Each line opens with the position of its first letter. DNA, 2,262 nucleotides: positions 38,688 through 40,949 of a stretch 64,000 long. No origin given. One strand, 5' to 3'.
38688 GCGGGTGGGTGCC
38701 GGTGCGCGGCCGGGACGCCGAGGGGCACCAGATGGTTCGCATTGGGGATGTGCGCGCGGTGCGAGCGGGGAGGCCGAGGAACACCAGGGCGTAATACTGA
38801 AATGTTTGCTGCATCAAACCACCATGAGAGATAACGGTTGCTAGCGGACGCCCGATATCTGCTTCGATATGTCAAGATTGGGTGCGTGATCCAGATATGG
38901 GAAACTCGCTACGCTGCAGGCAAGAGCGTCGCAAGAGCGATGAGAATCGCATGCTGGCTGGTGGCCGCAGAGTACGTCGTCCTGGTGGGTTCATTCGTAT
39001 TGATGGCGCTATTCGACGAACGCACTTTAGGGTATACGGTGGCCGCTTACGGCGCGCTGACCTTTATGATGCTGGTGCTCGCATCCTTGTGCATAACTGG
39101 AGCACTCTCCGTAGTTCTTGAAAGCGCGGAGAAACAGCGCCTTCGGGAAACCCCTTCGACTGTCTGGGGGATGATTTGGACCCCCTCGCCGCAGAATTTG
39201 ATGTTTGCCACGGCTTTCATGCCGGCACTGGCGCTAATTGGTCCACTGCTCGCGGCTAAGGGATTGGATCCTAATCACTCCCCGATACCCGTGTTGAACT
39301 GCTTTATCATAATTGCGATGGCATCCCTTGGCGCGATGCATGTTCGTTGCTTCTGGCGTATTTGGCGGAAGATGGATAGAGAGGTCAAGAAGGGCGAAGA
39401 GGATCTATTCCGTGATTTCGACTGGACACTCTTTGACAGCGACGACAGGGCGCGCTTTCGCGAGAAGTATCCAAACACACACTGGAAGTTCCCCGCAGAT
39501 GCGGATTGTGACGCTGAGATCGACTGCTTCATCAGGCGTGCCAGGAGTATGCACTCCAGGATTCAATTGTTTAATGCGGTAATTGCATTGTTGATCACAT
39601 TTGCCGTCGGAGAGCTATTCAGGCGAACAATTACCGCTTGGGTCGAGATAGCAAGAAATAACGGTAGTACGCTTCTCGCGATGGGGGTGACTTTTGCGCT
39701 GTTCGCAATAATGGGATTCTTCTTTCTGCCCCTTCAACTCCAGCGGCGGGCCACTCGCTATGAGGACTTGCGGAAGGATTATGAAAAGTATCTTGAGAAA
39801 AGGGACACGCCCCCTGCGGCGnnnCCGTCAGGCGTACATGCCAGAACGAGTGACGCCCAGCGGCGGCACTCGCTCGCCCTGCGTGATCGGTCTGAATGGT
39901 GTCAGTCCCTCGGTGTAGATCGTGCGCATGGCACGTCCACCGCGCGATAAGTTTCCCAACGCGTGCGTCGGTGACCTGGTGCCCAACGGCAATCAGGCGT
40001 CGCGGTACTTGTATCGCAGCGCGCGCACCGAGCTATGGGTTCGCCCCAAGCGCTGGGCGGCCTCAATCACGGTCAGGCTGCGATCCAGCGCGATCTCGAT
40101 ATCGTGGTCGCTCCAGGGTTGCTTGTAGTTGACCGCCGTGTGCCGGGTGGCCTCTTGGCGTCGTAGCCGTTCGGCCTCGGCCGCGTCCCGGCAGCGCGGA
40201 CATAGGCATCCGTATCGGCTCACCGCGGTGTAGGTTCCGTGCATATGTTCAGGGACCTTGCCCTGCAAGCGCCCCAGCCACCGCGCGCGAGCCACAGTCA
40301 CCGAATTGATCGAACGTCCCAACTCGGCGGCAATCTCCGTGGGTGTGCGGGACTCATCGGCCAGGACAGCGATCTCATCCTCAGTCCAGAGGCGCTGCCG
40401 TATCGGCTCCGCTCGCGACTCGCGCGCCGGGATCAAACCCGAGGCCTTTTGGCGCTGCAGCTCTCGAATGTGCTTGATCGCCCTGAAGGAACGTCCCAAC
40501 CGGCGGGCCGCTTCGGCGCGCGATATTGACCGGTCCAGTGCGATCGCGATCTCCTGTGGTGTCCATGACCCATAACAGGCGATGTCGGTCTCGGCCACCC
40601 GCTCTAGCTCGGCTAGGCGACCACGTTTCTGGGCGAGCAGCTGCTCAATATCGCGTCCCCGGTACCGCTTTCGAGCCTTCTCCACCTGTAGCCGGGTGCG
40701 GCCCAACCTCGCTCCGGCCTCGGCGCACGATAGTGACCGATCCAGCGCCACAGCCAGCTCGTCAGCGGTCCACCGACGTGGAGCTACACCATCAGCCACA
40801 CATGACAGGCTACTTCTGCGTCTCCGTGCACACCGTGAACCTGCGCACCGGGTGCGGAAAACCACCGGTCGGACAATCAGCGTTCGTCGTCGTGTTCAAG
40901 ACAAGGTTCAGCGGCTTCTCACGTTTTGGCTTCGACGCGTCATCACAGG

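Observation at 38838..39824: AT-richer 6-TM membrane protein with a highly charged cytoplasmic loop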

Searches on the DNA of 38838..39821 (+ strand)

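Call 68: search_dna_similar(query=L002:7978-12411:+, collection=phages, mode=near, max_rows=15)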
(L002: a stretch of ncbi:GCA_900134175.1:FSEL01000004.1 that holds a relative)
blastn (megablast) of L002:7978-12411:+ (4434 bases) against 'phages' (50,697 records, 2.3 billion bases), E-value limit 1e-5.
Records with a match: 18; places in all: 32; records where one place covers at least 80% of the query: 1.
Best place of each record, by identity: >=99% 1; 95-99% 9; 90-95% 3; 80-90% 2; 60-80% 3.
By first word of the organism name: Mycobacterium 18.
By host as written in the record: Mycobacterium smegmatis mc2 155 2; Mycobacterium abscessus GD16 1; Mycobacterium abscessus GD43A 1; Mycobacterium abscessus GD11 1; Mycobacterium abscessus GD08 1; Mycobacterium abscessus GD42 1; Mycobacterium abscessus T50 1; Mycobacterium abscessus GD21 1; and 9 more.
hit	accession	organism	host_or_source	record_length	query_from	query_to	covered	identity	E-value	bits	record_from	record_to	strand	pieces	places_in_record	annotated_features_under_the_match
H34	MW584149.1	Mycobacterium phage prophiGD16-1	Mycobacterium abscessus GD16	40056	1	4434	100%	99.7%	0e+0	8122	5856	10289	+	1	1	19: hypothetical protein | 18: helix-turn-helix DNA binding domain protein | 16: helix-turn-helix DNA binding domain protein | 22: hypothetical protein | 20: HNH endonuclease | and 3 other names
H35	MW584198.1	Mycobacterium phage prophiGD43A-2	Mycobacterium abscessus GD43A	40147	1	4434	74%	96.7%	0e+0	5475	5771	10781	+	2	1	16: helix-turn-helix DNA binding domain protein | 14: helix-turn-helix DNA binding domain protein | 24: hypothetical protein | 17: hypothetical protein | 20: hypothetical protein | and 7 other names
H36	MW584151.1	Mycobacterium phage prophiGD11-2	Mycobacterium abscessus GD11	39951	1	4434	74%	96.6%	0e+0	5455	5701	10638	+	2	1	18: helix-turn-helix DNA binding domain protein | 16: helix-turn-helix DNA binding domain protein | 26: hypothetical protein | 22: hypothetical protein | 20: hypothetical protein | and 7 other names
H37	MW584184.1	Mycobacterium phage prophiGD08-2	Mycobacterium abscessus GD08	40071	1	4434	74%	95.6%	0e+0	5246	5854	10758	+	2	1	18: helix-turn-helix DNA binding domain protein | 16: helix-turn-helix DNA binding domain protein | 26: hypothetical protein | 22: hypothetical protein | 20: hypothetical protein | and 7 other names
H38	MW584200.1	Mycobacterium phage prophiGD42-2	Mycobacterium abscessus GD42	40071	1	4434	74%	95.6%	0e+0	5246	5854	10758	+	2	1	18: helix-turn-helix DNA binding domain protein | 16: helix-turn-helix DNA binding domain protein | 26: hypothetical protein | 22: hypothetical protein | 20: hypothetical protein | and 7 other names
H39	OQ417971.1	Mycobacterium phage prophiT50-1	Mycobacterium abscessus T50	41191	1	4434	74%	95.5%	0e+0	5266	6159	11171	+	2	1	15: helix-turn-helix DNA binding domain protein | 14: helix-turn-helix DNA binding domain protein | 22: hypothetical protein | 16: hypothetical protein | 19: hypothetical protein | and 5 other names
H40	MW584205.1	Mycobacterium phage prophiGD21-1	Mycobacterium abscessus GD21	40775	324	4434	67%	94.9%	0e+0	4632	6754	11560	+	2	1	18: helix-turn-helix DNA binding domain protein | 19: hypothetical protein | 16: helix-turn-helix DNA binding domain protein | 26: hypothetical protein | 22: hypothetical protein | and 7 other names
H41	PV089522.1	Mycobacterium phage P3MA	Mycobacterium abscessus 330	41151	1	3847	61%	94.9%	0e+0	4232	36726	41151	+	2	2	56: helix-turn-helix DNA binding domain | 54: helix-turn-helix DNA binding domain | 62: HNH endonuclease | 57: hypothetical protein | 60: hypothetical protein | and 5 other names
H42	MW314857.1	Mycobacterium phage phiGD21-1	Mycobacterium abscessus GD40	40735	324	3847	54%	94.1%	0e+0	3609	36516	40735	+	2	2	56: helix-turn-helix DNA binding domain protein | 57: hypothetical protein | 54: helix-turn-helix DNA binding domain protein | 60: hypothetical protein | 58: helix-turn-helix DNA binding domain protein | and 5 other names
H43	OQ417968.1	Mycobacterium phage prophiT36-2b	Mycobacterium abscessus T36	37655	1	3504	54%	84.8%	0e+0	2396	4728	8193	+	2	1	15: helix-turn-helix DNA binding domain protein | 13: helix-turn-helix DNA binding domain protein | 18: hypothetical protein | 16: hypothetical protein | 19: HNH endonuclease | and 2 other names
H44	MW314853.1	Mycobacterium phage phiGD34-2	Mycobacterium abscessus GD41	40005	1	1938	44%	96.4%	0e+0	3197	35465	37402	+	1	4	53: helix-turn-helix DNA binding domain protein | 55: helix-turn-helix DNA binding domain protein | 54: hypothetical protein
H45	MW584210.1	Mycobacterium phage prophiGD34-2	Mycobacterium abscessus GD34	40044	1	1938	44%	96.4%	0e+0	3197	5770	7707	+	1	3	15: helix-turn-helix DNA binding domain protein | 17: helix-turn-helix DNA binding domain protein | 16: hypothetical protein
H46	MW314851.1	Mycobacterium phage phiGD89-1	GD89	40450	1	1938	44%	95.3%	0e+0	3064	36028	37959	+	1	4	54: helix-turn-helix DNA binding domain protein | 56: helix-turn-helix DNA binding domain protein | 55: hypothetical protein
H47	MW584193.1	Mycobacterium phage prophi89-1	Mycobacterium abscessus GD89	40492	1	1938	44%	95.3%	0e+0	3064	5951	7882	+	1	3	15: helix-turn-helix DNA binding domain protein | 17: helix-turn-helix DNA binding domain protein | 16: hypothetical protein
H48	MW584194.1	Mycobacterium phage prophi62-1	Mycobacterium abscessus GD62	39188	1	1938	44%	86.9%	0e+0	2172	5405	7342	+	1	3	14: helix-turn-helix DNA binding domain protein | 16: helix-turn-helix DNA binding domain protein | 15: hypothetical protein | 13: hypothetical protein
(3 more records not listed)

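Call 69: get_annotated_region(hit=H35, flank=300)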
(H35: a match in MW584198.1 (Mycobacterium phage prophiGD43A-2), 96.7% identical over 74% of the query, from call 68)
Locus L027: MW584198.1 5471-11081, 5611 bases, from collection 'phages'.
description: Mycobacterium phage prophiGD43A-2, complete genome.
organism: Mycobacterium phage prophiGD43A-2 (NCBI taxid 2813261)
taxonomy: Viruses; Duplodnaviria; Heunggongvirae; Uroviricota; Caudoviricetes
host: Mycobacterium abscessus GD43A; source: -; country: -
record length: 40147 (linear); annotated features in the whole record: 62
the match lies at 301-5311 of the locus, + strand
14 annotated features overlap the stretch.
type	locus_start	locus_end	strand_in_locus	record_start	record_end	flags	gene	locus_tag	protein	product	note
CDS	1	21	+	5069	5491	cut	12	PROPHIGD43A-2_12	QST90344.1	hypothetical protein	-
CDS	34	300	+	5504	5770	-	13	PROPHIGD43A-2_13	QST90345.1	hypothetical protein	-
CDS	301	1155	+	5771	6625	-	14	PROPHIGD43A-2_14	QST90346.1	helix-turn-helix DNA binding domain protein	-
CDS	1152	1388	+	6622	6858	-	15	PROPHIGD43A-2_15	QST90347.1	hypothetical protein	-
CDS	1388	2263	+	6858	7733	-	16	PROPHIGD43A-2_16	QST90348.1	helix-turn-helix DNA binding domain protein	-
CDS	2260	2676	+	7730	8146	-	17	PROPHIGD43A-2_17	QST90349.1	hypothetical protein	-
CDS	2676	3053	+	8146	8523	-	18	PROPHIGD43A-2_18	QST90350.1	hypothetical protein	-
CDS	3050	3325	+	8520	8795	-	19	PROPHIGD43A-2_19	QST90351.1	hypothetical protein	-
CDS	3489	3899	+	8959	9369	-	20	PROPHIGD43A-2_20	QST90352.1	hypothetical protein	-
CDS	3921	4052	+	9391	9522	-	21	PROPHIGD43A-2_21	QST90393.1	hypothetical protein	-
CDS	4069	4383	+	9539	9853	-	22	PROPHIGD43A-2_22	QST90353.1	HNH endonuclease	-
CDS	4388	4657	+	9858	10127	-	23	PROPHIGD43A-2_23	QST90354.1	hypothetical protein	-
CDS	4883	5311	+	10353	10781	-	24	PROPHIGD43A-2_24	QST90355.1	hypothetical protein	-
CDS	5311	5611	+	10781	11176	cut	25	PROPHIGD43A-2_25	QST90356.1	hypothetical protein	-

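Call 70: get_annotated_region(hit=H34, flank=300)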
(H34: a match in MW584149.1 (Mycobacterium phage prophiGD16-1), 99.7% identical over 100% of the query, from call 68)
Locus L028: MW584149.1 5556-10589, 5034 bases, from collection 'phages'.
description: Mycobacterium phage prophiGD16-1, complete genome.
organism: Mycobacterium phage prophiGD16-1 (NCBI taxid 2813243)
taxonomy: Viruses; Duplodnaviria; Heunggongvirae; Uroviricota; Caudoviricetes
host: Mycobacterium abscessus GD16; source: -; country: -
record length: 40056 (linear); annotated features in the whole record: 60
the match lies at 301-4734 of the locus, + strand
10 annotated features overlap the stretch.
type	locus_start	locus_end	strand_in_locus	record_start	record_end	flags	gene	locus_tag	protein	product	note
CDS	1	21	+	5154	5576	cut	14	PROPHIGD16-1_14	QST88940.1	hypothetical protein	-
CDS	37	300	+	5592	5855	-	15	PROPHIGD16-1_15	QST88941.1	hypothetical protein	-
CDS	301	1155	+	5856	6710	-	16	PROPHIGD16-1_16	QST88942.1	helix-turn-helix DNA binding domain protein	-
CDS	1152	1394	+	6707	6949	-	17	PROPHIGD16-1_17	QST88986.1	hypothetical protein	-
CDS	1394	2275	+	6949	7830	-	18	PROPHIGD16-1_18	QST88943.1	helix-turn-helix DNA binding domain protein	-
CDS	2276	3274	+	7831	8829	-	19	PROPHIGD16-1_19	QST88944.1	hypothetical protein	-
CDS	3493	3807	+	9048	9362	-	20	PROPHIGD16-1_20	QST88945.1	HNH endonuclease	-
CDS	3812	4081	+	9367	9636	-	21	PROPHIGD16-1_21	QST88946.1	hypothetical protein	-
CDS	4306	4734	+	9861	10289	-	22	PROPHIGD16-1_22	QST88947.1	hypothetical protein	-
CDS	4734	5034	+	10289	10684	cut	23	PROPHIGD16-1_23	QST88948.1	hypothetical protein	-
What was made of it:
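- The same holds in cluster MabB (calls 68-70).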

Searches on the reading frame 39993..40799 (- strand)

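Call 30: search_protein_families(library=pfam, proteins=[window:39993-40799:-], max_evalue=0.01)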
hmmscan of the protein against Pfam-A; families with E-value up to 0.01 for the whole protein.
window:39993-40799:- (268 aa): 4 families
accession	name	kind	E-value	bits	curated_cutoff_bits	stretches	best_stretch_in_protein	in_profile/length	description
PF13384.12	HTH_23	-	5e-13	48.9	24.6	1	143-178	10-46/50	Homeodomain-like domain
PF13551.12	HTH_29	-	0.00017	22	28.1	0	19-64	8-55/64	Winged helix-turn helix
PF08281.18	Sigma70_r4_2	-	0.00034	20.7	25.7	0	152-173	28-49/54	Sigma-70, region 4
PF13518.12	HTH_28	-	0.0011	19.5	25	0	22-60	12-50/52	Helix-turn-helix domain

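Call 31: search_protein_families(library=padloc, proteins=[window:39993-40799:-], max_evalue=0.01)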
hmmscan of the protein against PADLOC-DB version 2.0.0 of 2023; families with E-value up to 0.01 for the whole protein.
window:39993-40799:- (268 aa): 0 families
